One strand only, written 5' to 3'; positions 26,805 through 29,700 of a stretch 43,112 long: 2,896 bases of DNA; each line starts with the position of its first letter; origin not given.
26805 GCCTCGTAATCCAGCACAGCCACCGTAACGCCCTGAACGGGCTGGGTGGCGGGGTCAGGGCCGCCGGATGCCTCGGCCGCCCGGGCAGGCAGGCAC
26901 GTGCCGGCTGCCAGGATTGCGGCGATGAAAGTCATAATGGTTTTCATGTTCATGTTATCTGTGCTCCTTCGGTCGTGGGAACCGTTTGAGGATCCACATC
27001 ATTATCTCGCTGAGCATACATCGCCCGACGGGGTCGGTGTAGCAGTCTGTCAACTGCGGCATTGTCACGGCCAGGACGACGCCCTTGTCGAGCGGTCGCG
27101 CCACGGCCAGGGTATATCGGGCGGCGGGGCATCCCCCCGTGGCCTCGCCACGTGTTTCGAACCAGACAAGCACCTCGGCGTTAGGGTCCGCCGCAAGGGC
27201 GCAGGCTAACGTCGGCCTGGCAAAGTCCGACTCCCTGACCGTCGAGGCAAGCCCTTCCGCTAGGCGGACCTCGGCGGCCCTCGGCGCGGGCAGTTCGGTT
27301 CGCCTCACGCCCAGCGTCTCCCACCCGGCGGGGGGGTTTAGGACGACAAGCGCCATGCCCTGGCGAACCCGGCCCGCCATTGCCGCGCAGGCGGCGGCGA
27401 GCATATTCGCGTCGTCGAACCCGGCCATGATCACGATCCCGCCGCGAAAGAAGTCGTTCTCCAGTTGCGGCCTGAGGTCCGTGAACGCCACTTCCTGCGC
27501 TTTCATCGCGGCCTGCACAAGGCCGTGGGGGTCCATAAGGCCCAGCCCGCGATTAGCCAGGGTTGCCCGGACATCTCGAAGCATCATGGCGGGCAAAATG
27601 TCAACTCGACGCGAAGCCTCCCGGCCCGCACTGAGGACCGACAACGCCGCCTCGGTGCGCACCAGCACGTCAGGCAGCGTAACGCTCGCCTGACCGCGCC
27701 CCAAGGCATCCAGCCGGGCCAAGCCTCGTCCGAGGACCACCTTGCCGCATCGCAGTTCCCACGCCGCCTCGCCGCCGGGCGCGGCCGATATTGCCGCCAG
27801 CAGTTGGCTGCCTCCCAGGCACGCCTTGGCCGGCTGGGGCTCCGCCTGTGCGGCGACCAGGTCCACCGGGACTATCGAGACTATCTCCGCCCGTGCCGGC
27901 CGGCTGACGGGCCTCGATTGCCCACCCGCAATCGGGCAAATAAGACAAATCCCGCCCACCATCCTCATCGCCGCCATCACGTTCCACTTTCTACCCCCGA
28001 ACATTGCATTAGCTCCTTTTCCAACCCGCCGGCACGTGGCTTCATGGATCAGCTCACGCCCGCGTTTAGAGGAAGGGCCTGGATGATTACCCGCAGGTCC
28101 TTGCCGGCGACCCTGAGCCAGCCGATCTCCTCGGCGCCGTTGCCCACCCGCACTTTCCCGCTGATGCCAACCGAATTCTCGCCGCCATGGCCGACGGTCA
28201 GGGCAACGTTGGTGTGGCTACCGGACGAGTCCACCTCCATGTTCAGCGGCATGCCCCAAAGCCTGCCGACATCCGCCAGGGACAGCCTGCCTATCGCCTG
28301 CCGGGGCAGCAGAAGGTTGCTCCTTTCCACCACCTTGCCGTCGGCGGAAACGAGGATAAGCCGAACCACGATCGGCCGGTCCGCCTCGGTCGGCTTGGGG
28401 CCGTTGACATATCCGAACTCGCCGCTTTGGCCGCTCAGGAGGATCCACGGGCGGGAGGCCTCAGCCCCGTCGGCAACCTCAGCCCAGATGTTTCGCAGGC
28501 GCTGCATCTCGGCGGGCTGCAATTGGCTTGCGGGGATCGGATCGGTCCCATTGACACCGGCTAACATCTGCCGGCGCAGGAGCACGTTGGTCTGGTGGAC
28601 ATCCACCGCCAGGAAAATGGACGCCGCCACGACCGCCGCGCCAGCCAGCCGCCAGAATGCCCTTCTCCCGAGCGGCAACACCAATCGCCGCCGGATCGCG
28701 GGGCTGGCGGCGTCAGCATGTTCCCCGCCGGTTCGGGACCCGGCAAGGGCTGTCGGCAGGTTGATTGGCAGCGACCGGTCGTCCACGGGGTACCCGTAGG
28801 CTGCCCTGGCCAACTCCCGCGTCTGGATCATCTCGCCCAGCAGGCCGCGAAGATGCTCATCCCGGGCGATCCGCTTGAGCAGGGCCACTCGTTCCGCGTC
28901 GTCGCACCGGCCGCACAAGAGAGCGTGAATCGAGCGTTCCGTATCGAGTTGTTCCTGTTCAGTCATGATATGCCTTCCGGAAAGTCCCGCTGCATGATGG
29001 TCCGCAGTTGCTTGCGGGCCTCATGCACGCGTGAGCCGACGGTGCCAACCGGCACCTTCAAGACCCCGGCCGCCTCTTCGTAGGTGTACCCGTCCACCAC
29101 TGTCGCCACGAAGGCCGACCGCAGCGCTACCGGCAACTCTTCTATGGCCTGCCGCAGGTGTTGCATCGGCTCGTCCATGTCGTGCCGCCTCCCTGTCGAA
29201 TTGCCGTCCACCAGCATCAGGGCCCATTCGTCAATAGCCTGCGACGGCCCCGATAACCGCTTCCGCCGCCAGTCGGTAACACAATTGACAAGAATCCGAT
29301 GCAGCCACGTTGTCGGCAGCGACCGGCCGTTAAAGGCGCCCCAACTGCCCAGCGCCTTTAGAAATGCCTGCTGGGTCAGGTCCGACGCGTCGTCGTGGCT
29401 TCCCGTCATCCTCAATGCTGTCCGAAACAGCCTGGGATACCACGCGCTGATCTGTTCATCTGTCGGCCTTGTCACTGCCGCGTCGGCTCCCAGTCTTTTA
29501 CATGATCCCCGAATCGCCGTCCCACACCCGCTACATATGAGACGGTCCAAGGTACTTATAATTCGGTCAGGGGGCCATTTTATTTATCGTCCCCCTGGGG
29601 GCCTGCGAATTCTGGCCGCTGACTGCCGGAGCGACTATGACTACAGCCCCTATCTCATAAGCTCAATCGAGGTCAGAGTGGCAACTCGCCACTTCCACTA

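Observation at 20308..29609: ECF-sigma/ZAS-anti-sigma-headed envelope operon with three paralogous CsgG/LpoB-like modules and a giant Asp-box protein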

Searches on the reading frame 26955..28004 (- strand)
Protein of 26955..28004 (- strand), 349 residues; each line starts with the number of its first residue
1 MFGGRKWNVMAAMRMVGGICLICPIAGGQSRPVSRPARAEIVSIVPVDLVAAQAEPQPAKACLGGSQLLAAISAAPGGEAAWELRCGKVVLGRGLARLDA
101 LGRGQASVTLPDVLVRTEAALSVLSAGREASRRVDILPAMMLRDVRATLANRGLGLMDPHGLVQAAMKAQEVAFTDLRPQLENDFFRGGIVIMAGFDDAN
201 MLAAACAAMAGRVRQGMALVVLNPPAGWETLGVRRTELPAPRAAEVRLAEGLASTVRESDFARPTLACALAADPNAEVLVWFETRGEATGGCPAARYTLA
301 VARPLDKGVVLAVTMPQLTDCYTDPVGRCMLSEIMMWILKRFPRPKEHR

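Call 3: search_protein_families(library=pfam, proteins=[window:26955-28004:-], max_evalue=1)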
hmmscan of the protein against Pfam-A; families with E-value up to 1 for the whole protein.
window:26955-28004:- (349 aa): 0 families

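Call 4: search_protein_families(library=ncbifam, proteins=[window:26955-28004:-], max_evalue=1)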
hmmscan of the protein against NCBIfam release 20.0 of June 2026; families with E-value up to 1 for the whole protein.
window:26955-28004:- (349 aa): 1 family
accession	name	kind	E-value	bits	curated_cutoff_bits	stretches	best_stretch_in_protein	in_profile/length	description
TIGR03018.1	pepcterm_TyrKin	hypoth_equivalog_domain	0.13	11.5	230.65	1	107-152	100-146/207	XrtA-associated tyrosine autokinase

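Call 25: find_homologous_proteins(query=window:26955-28004:-)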
Query window:26955-28004:- (349 aa): 18 proteins with E <= 0.001 among 8000 candidates.
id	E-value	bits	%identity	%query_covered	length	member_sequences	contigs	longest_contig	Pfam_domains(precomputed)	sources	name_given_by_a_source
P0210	2.4e-223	759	100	100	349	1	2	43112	-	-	-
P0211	1.4e-177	608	83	100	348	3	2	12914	-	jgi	-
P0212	3.0e-177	607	83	100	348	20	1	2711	-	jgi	-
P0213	1.8e-175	601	81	100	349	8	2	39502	-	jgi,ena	-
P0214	1.1e-165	569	77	100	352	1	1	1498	-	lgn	-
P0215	1.3e-165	569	79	100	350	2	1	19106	-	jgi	jgi:hypothetical protein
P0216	1.4e-165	569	78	100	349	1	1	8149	-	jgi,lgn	jgi:hypothetical protein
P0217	6.4e-165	567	77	100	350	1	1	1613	-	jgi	jgi:hypothetical protein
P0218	9.0e-164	563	77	100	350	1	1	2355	-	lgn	-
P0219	4.2e-163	561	77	100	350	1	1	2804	-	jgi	jgi:hypothetical protein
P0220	2.4e-162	558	79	96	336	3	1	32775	-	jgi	jgi:hypothetical protein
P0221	8.5e-155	533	73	100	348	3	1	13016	-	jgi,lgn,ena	-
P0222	1.2e-140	487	68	100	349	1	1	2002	-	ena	-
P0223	3.3e-124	433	66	88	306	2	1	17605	-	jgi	-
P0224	6.9e-118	412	59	100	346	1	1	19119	-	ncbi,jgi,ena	-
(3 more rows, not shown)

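Call 38: search_solved_structures(query=A2, max_evalue=10)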
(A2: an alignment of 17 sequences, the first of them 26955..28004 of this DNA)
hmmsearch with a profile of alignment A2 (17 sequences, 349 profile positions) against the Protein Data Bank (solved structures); distinct sequences matched with E-value up to 10: 0.

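Call 48: predict_structure(alignment_id=A2)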
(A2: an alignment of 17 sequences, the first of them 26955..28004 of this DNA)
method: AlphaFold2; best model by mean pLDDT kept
length: 349 residues; sequences in the alignment: 17
mean_pLDDT: 58.3   pTM: 0.36
mean pLDDT of the five models: 58.3, 41.4, 40.0, 38.6, 36.9
residues with pLDDT >= 90: 28; 70-90: 91; 50-70: 88; < 50: 142
segments of 3 or more residues with pLDDT < 50: 1-39, 141-162, 170-188, 246-258, 260-268, 273-298, 341-349
pLDDT, mean of each block of 10 residues (from residue 1): 34 36 29 36 76 66 79 87 91 92 89 77 90 77 42 37 50 38 42 70 76 69 78 64 48 43 47 40 29 39 60 63 53 53 36
secondary structure, 60 per line:
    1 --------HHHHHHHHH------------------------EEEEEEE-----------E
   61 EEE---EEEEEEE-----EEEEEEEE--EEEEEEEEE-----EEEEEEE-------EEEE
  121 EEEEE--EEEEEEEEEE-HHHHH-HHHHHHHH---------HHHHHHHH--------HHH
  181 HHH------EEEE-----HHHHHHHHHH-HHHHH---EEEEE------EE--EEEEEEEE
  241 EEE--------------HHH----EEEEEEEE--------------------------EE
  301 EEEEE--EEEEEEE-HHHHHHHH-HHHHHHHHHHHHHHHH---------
elements in order: H9-17 E42-48 E60-63 E67-73 E79-86 E89-97 E103-109 E117-125 E128-137 H139-143 H145-152 H162-169 H178-183 E190-193 H199-208 H210-214 E218-222 E233-243 E265-272 E299-305 E308-314 H316-323 H325-340

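Call 53: fold_search(model_id=the predicted structure, library=pdb)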
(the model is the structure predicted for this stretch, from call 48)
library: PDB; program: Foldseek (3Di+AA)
matches with E <= 10: 1947; with E <= 0.001: 2
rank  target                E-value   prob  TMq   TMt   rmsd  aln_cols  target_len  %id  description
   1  8u01                  1.5e-04  1.00  0.21  0.09   9.0       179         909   12  Crystal Structure of the Glycoside Hydrolase Family 2 TIM Barrel-domain Containing Protein from Phocaeicola plebeius (released 2023-09-27)
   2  4s3p_B                2.3e-04  0.99  0.18  0.11  11.5       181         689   13  Amylomaltase MalQ from Escherichia coli, apo structure (released 2015-07-08)
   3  7sqc_M1               1.1e-03  0.63  0.18  0.12  102.5       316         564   10  Ciliary C1 central pair apparatus isolated from Chlamydomonas reinhardtii (released 2022-04-13)
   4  8cka_A                1.4e-03  1.00  0.18  0.13   4.6        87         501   16  Deinococcus radidurans HPI S-layer (released 2023-04-19)
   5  9l0c_B                1.9e-03  0.99  0.20  0.28  13.4       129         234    9  structure of MCT2-embigin-AR-C155858 complex (released 2025-12-24)
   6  9cck_A                2.3e-03  0.44  0.16  0.14  21.5       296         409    6  Multi-copper oxidase with a C-terminal cupredoxin domain from Nitrosopumilus maritimus (released 2025-02-05)
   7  6fwx_B                2.6e-03  1.00  0.17  0.27   5.8        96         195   20  Chimeric titin Z1Z2-Z1Z2 tandem (Z1212) functionalized with a GRGDS exogenous peptide from fibronectin (released 2019-03-27)
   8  6fwx_A                2.8e-03  1.00  0.18  0.28   4.9        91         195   12  Chimeric titin Z1Z2-Z1Z2 tandem (Z1212) functionalized with a GRGDS exogenous peptide from fibronectin (released 2019-03-27)
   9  4r83_B                3.7e-03  0.85  0.18  0.13  14.3       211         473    8  Crystal structure of Sialyltransferase from Photobacterium damsela (released 2014-12-03)
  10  7wgu_B                4.2e-03  1.00  0.21  0.21   5.8       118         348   14  Crystal structure of metal-binding protein EfeO from Escherichia coli (released 2022-12-14)
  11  6c6m_B                4.5e-03  0.99  0.18  0.48   5.0        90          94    9  IgCam3 of human MLCK1 (released 2019-01-23)
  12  6xiz_A                4.5e-03  0.99  0.20  0.15  18.7       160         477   12  Crystal structure of multi-copper oxidase from Pediococcus acidilactici (released 2021-03-10)
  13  3utt_D                4.8e-03  0.99  0.18  0.28   4.9       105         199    8  1E6-A*0201-ALWGPDPAAA Complex, Triclinic (released 2012-01-25)
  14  7yd1_B                4.8e-03  0.99  0.18  0.43   4.7       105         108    8  Local refinement of SARS-CoV-2 Omicron S trimer complexed with XG005 (released 2023-07-12)
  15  7r80_A                4.8e-03  0.99  0.17  0.26   5.2       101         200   14  Crystal structure of C3 TCR complex with QW9-bound HLA-B*5301 (released 2022-06-29)
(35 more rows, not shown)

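Call 57: search_protein_representatives(alignment_id=A2)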
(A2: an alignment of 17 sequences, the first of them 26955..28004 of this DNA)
Query: 17 sequences, 349 profile positions. Proteins with E-value up to 0.001 (for the whole library): 109; up to 1e-10: 76; up to 1e-30: 68. The best 109 are listed.
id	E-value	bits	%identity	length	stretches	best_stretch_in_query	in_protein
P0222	4.7e-171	585.0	-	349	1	1-349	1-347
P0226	9.5e-142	488.7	-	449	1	2-349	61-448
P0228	2.9e-113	395.0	-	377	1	20-348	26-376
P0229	1.9e-73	264.0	-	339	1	29-347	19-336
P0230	2.0e-70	254.1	-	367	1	14-344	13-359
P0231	1.7e-68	247.8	-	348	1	10-343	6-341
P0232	2.3e-68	247.3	-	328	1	33-345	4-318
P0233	8.1e-65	235.6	-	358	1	24-342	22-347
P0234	1.1e-64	235.2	-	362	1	16-342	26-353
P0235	1.3e-62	228.4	-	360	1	48-339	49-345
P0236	1.5e-62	228.2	-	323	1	45-338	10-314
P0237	1.7e-62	228.0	-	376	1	31-339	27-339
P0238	2.9e-62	227.3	-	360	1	9-340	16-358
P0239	1.9e-61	224.6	-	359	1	4-344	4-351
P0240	2.1e-61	224.4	-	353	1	12-347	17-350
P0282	4.8e-42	160.8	-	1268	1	66-345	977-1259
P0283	1.5e-41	159.1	-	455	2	12-296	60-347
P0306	1.9e-08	50.3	-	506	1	58-240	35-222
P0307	2.1e-08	50.1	-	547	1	63-244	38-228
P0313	2.0e-06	43.6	-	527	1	81-225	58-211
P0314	2.0e-06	43.6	-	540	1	75-264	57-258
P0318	4.2e-05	39.3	-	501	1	76-226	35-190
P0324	1.0e-04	38.0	-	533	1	69-339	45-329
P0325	1.0e-04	38.0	-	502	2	64-219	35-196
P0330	3.4e-04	36.3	-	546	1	64-236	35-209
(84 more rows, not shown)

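Call 58: search_protein_families(library=pfam, proteins=[P0282, P0283, P0306, P0307, P0313, P0314, P0318, P0324, P0325, P0330], max_evalue=0.01)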
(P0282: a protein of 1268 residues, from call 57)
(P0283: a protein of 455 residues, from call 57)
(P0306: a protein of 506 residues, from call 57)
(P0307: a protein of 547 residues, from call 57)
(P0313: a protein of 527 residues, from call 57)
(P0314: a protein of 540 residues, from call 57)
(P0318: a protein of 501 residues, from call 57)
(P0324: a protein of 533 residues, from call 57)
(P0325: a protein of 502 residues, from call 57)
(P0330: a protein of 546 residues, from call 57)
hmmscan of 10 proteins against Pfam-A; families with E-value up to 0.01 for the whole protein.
P0282 (1268 aa): 0 families

P0283 (455 aa): 0 families

P0306 (506 aa): 0 families

P0307 (547 aa): 0 families

P0313 (527 aa): 0 families

P0314 (540 aa): 0 families

P0318 (501 aa): 0 families

P0324 (533 aa): 0 families

P0325 (502 aa): 0 families

P0330 (546 aa): 1 family
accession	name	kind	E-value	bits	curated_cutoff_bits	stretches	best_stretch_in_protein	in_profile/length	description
PF14258.12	DUF4350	-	0.0022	18.7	30.4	0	141-201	13-75/181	Domain of unknown function (DUF4350)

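Call 67: search_protein_families(library=padloc, proteins=[window:26955-28004:-], max_evalue=0.01)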
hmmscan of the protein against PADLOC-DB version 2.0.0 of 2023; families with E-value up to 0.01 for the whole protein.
window:26955-28004:- (349 aa): 0 families

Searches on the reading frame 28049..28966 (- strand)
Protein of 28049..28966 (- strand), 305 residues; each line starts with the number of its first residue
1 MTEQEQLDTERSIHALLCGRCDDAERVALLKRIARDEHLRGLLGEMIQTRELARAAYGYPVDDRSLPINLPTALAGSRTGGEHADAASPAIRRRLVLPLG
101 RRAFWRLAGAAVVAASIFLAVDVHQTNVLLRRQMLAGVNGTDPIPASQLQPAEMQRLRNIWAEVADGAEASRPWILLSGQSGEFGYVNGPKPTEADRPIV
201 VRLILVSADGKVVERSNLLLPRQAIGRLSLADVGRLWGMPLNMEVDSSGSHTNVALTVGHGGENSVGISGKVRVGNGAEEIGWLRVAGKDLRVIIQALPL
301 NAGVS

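Call 3: search_protein_families(library=pfam, proteins=[window:28049-28966:-], max_evalue=1)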
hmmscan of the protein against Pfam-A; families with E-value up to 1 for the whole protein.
window:28049-28966:- (305 aa): 0 families

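Call 4: search_protein_families(library=ncbifam, proteins=[window:28049-28966:-], max_evalue=1)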
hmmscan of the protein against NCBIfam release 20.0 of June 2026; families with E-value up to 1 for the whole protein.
window:28049-28966:- (305 aa): 0 families

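Call 67: search_protein_families(library=padloc, proteins=[window:28049-28966:-], max_evalue=0.01)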
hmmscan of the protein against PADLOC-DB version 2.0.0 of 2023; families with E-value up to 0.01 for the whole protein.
window:28049-28966:- (305 aa): 0 families

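Call 77: search_protein_families(library=pfam, alignment_id=A4, max_evalue=1)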
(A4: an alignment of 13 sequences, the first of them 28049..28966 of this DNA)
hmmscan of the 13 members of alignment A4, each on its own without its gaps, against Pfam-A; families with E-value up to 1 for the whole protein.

A. member 1, window:28049-28966:- (305 aa): 0 families

B. families by the number of members that match (of 13 scanned): 17 families
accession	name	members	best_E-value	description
PF12321.13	DUF3634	1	0.0016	Protein of unknown function (DUF3634)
PF11846.14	Wzy_C_2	1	0.015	Virulence factor membrane-bound polymerase, C-terminal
PF19865.4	DUF6338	1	0.015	Family of unknown function (DUF6338)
PF21531.3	Rv2175c_wHTH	1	0.017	DNA-binding protein Rv2175c, wHTH domain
PF06097.16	DUF945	1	0.019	Bacterial protein of unknown function (DUF945)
PF09925.14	DUF2157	1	0.033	Predicted membrane protein (DUF2157)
PF21574.2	Cas9_PI_C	1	0.035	CRISPR-associated endonuclease Cas9, C-terminal domain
PF00523.23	Fusion_gly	1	0.038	Fusion glycoprotein F0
PF11837.13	INV_N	1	0.054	Beta-fructofuranosidase, N-terminal domain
PF19779.4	DUF6264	1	0.056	Family of unknown function (DUF6264)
PF19830.4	DUF6311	1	0.083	Family of unknown function (DUF6311)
PF24164.1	TMP_N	1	0.088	Tape measure protein N-terminal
PF23496.1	Microp_apicomplexa_3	1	0.1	Apicomplexa microprotein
PF01654.22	Cyt_bd_oxida_I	1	0.25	Cytochrome bd terminal oxidase subunit I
PF11859.13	DUF3379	1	0.3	Protein of unknown function (DUF3379)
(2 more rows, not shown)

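Call 78: search_solved_structures(query=A4, max_evalue=10)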
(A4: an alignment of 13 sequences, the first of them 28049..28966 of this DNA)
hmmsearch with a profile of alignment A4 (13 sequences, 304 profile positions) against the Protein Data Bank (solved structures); distinct sequences matched with E-value up to 10: 6.
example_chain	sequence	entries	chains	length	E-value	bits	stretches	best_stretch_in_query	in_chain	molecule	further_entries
4xxi_A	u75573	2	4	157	0.11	14.9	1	70-158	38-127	Phycobiliprotein ApcE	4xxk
7unh_A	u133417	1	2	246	0.13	14.6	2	49-145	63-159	SP2 designed chlorophyll dimer protein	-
9lni_A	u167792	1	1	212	0.14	14.5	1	28-87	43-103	ZZ1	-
7uni_A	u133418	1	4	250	0.15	14.4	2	49-145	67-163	SP2-ZnPPaM designed chlorophyll dimer protein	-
5yvx_A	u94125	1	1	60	0.97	11.7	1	148-196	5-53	Histone-lysine N-methyltransferase ASHH2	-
6qxz_A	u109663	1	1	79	1.4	11.2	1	146-195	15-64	Histone-lysine N-methyltransferase ASHH2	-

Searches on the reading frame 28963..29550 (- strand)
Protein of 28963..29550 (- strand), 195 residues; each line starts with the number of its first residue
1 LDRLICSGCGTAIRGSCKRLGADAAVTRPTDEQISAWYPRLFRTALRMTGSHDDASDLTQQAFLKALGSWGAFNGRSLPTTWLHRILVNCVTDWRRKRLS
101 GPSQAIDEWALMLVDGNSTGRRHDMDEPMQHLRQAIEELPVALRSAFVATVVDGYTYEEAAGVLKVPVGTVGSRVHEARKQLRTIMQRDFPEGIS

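Call 3: search_protein_families(library=pfam, proteins=[window:28963-29550:-], max_evalue=1)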
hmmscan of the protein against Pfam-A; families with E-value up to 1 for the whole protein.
window:28963-29550:- (195 aa): 6 families
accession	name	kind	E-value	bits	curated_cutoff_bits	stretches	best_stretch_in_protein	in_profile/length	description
PF04542.20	Sigma70_r2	-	8.4e-15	54.8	24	1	35-98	3-68/71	Sigma-70 region 2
PF08281.18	Sigma70_r4_2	-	6.1e-14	51.8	25.7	1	132-182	4-54/54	Sigma-70, region 4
PF04545.22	Sigma70_r4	-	6e-06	26.1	24.1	1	135-183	1-49/50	Sigma-70, region 4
PF07638.17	Sigma70_ECF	-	0.0078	16.6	21.1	1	94-184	103-181/185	ECF sigma factor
PF22233.2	PhyR_sigma-like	-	0.016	15.5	27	1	142-182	7-47/50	Response regulator PhyR, sigma-like domain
PF25787.1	HTH_SB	-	0.018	15.2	43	1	138-180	6-48/53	Sleeping Beauty transposase HTH domain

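Call 4: search_protein_families(library=ncbifam, proteins=[window:28963-29550:-], max_evalue=1)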
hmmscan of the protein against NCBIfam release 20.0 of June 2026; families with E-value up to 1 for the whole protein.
window:28963-29550:- (195 aa): 90 families (the best 25 are shown)
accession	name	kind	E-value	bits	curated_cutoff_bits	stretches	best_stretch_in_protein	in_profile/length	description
NF007225.0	PRK09643.1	equivalog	3e-26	92.4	190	1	39-186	38-182/204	RNA polymerase sigma factor SigM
TIGR02947.1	SigH_actino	hypoth_equivalog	1.3e-23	83.7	251.55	1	40-186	23-179/193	RNA polymerase sigma-70 factor, TIGR02947 family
NF007229.0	PRK09647.1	equivalog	1.6e-22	79.9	265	1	27-189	42-205/220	RNA polymerase sigma factor SigE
NF008888.0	PRK11922.1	equivalog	3.5e-22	79.2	204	1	38-189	40-199/231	RNA polymerase sigma factor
TIGR02983.1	SigE-fam_strep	subfamily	3.2e-21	75.9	141.55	1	32-187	10-159/162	SigE family RNA polymerase sigma factor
TIGR02937.1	sigma70-ECF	superfamily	4.9e-21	75.1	42.9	1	33-184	6-163/165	sigma-70 family RNA polymerase sigma factor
NF007216.0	PRK09638.1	equivalog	8.2e-21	74.6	194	1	34-188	24-176/180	RNA polymerase sigma factor SigY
NF004113.0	PRK05602.1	equivalog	7.2e-20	71.5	208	1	38-189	55-204/211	RNA polymerase sigma factor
NF009171.0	PRK12518.1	equivalog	4.7e-19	69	208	1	51-188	49-186/191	RNA polymerase sigma factor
NF009187.0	PRK12535.1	equivalog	6.8e-19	68.3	290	1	48-185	45-181/197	RNA polymerase sigma factor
NF009192.0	PRK12540.1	equivalog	8.6e-19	67.8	307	1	31-188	8-161/182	RNA polymerase sigma factor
NF009164.0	PRK12511.1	equivalog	1.2e-18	67.3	185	1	39-187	15-160/182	RNA polymerase sigma factor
NF007223.0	PRK09641.1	equivalog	3.7e-18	66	209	1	37-187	27-185/187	RNA polymerase sigma factor SigW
TIGR02939.1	RpoE_Sigma70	equivalog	1.3e-17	64.4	236.15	1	41-183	33-183/190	RNA polymerase sigma factor RpoE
TIGR02950.1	SigM_subfam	subfamily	4e-17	62.5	147.95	1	31-186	3-158/159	RNA polymerase sigma factor, SigM family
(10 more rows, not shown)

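Call 67: search_protein_families(library=padloc, proteins=[window:28963-29475:-], max_evalue=0.01)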
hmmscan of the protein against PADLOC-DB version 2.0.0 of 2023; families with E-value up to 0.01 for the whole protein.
window:28963-29475:- (170 aa): 0 families
